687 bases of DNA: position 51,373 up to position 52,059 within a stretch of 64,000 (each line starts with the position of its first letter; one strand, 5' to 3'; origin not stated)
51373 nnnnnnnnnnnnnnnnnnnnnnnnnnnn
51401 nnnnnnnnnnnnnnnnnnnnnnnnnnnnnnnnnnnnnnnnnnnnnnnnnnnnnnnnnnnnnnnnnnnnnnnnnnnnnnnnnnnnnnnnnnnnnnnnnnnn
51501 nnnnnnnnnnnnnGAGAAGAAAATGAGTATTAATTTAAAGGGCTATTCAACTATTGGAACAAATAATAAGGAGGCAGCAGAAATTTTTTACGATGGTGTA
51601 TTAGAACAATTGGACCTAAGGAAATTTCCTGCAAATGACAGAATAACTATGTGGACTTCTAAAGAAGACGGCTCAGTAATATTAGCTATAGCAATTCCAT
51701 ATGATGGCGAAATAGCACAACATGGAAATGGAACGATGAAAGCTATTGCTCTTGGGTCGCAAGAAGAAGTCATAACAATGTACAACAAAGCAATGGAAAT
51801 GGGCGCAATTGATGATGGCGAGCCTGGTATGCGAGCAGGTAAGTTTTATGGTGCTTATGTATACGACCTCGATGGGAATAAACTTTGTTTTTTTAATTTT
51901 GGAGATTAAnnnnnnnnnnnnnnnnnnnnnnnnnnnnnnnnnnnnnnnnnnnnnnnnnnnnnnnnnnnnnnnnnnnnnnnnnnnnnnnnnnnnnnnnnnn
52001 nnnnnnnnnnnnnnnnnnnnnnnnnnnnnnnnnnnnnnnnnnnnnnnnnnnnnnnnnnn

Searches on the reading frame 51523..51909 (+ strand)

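Call 3: search_protein_families(library=pfam, proteins=[window:51523-51909:+])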
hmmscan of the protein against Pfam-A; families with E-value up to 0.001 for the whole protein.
window:51523-51909:+ (128 aa): 0 families

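Call 6: search_protein_families(library=ncbifam, proteins=[window:51523-51909:+], max_evalue=0.01)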
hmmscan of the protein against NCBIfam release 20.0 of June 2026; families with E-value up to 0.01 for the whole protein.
window:51523-51909:+ (128 aa): 0 families

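Call 61: search_protein_families(library=pfam, proteins=[window:51523-51909:+], max_evalue=1)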
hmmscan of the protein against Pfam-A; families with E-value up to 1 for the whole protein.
window:51523-51909:+ (128 aa): 2 families
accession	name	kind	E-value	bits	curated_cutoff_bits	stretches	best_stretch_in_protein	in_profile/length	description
PF16394.10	DUF5003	-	0.11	11.9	25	1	3-65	52-115/341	Domain of unknown function (DUF5003)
PF00903.31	Glyoxalase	-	0.19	12.5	20.6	1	38-123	37-121/121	Glyoxalase/Bleomycin resistance protein/Dioxygenase superfamily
